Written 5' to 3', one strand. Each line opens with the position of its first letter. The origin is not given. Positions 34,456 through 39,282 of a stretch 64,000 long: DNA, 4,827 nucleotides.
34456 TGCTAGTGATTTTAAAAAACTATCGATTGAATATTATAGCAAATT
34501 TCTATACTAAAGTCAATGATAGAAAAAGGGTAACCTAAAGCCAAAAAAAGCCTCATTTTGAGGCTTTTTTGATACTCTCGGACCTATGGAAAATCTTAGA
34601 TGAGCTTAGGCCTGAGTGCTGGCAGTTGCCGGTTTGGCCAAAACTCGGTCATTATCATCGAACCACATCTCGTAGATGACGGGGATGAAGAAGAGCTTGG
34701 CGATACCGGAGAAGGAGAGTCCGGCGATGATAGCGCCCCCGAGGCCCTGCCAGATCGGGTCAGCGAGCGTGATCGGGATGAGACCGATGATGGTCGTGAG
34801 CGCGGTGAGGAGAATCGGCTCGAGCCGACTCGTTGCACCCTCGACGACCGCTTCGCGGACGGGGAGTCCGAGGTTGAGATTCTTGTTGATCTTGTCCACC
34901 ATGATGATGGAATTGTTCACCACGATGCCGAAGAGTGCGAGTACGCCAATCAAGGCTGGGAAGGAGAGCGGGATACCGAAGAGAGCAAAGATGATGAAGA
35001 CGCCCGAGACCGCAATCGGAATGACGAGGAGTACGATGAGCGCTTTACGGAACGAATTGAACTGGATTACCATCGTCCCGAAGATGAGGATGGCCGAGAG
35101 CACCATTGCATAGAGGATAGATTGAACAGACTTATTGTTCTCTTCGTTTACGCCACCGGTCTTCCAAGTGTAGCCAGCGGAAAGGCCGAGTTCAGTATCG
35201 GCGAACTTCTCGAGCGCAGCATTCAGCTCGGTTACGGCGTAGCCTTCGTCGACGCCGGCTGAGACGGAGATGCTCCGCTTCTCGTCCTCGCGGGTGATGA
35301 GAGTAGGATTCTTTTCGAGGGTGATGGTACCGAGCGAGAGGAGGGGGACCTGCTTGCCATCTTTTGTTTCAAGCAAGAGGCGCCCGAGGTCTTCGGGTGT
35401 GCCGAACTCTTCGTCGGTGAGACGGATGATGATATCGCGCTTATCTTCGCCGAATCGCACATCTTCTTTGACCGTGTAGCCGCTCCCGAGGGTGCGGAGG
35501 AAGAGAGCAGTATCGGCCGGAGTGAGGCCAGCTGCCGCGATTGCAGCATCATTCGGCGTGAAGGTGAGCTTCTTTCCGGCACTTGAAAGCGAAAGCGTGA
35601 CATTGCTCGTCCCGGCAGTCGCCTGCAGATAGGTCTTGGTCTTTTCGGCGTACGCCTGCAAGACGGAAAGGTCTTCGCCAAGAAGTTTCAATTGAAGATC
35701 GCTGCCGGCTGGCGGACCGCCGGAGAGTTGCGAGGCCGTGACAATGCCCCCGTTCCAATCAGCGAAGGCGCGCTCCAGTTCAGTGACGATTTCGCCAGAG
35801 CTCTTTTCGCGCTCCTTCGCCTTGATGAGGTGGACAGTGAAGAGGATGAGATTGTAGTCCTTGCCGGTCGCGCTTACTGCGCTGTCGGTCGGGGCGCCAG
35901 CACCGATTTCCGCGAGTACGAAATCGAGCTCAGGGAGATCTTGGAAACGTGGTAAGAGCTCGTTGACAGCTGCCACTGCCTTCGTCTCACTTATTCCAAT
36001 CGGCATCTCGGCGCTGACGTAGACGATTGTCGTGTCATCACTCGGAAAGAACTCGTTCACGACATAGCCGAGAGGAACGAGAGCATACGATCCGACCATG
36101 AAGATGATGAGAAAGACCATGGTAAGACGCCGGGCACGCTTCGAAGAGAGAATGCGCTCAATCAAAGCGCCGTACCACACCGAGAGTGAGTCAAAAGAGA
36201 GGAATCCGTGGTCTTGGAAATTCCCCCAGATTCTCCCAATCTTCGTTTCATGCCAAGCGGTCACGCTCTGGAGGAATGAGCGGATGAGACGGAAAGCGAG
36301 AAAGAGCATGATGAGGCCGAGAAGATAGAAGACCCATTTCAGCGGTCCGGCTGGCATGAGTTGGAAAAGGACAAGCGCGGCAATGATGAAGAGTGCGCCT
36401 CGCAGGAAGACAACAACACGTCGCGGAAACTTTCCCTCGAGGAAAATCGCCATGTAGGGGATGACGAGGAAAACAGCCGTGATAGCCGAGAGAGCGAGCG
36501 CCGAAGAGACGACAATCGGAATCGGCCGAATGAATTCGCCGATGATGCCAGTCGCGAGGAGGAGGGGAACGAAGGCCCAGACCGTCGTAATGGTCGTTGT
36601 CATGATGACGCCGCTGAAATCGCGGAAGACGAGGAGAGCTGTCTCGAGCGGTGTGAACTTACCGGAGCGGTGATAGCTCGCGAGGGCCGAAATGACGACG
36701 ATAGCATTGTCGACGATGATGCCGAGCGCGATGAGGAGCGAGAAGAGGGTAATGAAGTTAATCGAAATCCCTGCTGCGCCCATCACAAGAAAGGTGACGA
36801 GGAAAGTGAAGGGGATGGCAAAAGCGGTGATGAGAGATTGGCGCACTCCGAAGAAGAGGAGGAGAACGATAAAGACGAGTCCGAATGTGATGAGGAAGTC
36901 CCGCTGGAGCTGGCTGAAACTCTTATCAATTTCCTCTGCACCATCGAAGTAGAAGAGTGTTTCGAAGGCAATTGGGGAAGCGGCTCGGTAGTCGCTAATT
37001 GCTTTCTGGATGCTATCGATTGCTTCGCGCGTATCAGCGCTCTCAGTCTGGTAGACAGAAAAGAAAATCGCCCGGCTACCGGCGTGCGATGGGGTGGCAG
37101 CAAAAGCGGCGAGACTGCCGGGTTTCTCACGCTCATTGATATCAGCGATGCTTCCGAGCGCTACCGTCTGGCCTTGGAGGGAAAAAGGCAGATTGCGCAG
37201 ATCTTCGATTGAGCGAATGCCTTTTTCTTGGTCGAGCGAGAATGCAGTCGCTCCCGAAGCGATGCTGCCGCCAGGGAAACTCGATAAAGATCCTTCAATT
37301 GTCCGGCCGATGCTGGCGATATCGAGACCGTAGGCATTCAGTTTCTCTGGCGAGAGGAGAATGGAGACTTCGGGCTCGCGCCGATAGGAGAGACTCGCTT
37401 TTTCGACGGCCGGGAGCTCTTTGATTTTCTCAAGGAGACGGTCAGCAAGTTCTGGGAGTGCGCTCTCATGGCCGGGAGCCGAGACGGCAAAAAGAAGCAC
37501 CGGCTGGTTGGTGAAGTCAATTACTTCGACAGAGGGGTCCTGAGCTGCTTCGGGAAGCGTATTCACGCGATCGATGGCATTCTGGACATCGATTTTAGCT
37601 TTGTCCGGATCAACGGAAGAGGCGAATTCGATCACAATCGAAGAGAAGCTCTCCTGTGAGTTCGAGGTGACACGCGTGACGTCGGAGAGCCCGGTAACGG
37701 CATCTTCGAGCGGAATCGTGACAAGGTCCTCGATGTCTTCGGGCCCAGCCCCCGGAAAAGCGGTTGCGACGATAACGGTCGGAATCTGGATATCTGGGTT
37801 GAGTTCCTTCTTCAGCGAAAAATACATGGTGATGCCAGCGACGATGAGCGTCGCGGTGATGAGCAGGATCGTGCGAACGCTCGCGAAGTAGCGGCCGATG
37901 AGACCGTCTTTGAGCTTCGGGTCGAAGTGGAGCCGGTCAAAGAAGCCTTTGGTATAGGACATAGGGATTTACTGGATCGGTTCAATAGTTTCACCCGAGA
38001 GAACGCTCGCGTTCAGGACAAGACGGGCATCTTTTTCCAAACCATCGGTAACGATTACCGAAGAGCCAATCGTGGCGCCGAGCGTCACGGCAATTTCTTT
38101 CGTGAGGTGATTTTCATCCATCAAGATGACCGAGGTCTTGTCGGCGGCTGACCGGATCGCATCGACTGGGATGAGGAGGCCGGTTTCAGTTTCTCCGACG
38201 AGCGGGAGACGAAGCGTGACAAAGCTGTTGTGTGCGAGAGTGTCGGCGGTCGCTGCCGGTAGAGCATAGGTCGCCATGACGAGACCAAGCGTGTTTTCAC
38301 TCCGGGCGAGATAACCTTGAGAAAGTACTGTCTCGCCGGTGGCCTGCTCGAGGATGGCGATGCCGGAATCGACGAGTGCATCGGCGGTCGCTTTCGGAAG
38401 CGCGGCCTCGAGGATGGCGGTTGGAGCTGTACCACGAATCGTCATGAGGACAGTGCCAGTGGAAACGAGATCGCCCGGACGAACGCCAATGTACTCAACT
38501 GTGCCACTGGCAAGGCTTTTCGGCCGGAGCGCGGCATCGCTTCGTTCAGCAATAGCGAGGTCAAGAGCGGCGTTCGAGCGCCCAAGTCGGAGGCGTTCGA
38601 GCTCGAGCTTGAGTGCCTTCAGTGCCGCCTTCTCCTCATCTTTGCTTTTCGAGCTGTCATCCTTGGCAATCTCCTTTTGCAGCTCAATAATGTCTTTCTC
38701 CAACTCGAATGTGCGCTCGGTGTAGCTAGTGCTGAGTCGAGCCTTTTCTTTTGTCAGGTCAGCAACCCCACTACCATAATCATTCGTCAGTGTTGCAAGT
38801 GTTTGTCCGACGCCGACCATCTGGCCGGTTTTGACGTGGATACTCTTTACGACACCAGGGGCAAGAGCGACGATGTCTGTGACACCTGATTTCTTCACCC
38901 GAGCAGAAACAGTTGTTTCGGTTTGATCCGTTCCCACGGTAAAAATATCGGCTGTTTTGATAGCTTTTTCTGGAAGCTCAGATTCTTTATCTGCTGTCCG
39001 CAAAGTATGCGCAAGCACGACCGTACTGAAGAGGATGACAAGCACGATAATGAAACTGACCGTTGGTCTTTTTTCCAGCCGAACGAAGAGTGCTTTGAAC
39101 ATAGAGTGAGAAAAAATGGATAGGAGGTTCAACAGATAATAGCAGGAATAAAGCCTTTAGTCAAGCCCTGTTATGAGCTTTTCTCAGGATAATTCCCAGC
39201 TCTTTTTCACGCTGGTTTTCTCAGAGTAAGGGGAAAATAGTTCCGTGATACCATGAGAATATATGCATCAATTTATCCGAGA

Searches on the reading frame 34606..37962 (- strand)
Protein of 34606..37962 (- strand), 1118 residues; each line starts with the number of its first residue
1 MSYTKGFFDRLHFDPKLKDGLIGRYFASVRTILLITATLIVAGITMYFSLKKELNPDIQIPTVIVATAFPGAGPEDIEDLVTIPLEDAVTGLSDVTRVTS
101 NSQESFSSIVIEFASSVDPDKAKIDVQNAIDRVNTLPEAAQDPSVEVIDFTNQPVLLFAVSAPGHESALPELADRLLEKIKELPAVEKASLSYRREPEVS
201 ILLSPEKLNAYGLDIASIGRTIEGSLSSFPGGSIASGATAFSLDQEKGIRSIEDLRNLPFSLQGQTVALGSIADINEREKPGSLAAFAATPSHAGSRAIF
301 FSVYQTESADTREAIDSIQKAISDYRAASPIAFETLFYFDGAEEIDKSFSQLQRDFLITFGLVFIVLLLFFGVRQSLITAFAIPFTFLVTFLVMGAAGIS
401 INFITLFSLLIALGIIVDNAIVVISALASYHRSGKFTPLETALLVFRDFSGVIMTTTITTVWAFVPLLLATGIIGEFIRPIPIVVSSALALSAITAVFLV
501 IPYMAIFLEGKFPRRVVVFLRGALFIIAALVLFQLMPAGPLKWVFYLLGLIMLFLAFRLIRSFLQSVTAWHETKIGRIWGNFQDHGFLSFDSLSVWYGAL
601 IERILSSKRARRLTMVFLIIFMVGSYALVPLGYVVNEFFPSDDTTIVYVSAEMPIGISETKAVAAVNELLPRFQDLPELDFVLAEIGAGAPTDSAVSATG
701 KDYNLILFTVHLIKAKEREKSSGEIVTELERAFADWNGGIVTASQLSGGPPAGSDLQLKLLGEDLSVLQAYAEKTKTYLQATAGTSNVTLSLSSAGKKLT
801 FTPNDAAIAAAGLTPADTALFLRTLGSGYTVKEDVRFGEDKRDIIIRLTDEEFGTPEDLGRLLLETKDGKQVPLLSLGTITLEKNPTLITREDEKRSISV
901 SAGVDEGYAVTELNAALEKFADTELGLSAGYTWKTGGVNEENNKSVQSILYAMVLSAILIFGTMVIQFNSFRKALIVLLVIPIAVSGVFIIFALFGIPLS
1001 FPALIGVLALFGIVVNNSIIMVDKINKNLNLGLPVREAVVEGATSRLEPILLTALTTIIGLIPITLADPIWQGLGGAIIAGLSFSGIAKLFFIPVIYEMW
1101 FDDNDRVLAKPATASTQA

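Call 52: search_protein_families(library=pfam, proteins=[window:34606-37962:-], max_evalue=0.00001)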
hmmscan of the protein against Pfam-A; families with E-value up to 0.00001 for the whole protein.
window:34606-37962:- (1118 aa): 2 families
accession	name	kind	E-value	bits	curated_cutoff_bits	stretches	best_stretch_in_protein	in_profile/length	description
PF00873.25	ACR_tran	-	5.9e-160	534.5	28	2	32-513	12-495/1021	AcrB/AcrD/AcrF family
PF02355.23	SecD_SecF_C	-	4e-06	26.8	20.5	1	945-1084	29-170/189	Protein export membrane protein SecD/SecF, C-terminal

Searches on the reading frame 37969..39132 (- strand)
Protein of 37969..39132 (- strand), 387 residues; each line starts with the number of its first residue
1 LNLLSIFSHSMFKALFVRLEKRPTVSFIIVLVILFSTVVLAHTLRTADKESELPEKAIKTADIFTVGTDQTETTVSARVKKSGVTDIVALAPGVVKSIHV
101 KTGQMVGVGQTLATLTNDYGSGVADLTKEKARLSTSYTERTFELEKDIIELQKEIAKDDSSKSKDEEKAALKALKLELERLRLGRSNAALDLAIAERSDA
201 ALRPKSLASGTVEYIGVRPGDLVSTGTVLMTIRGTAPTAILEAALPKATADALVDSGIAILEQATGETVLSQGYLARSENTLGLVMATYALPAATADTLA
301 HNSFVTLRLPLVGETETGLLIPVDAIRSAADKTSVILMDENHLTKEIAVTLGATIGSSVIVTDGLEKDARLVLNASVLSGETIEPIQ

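Call 53: search_protein_families(library=pfam, proteins=[window:37969-39132:-], max_evalue=0.00001)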
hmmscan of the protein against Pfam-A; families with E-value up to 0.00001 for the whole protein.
window:37969-39132:- (387 aa): 4 families
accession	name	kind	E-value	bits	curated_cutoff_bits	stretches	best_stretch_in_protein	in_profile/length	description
PF13533.13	Biotin_lipoyl_2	-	1.2e-09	38.2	29.8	0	91-116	7-32/32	Biotin-lipoyl like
PF13437.12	HlyD_3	-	7.1e-09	36.8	22.2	0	87-118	2-33/106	HlyD family secretion protein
PF00364.28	Biotin_lipoyl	-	3.3e-08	33.7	22.1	0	85-115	43-73/73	Biotin-requiring enzyme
PF16576.10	HlyD_D23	-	1.3e-06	28.3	30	0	79-234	14-141/214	Barrel-sandwich domain of CusB or HlyD membrane-fusion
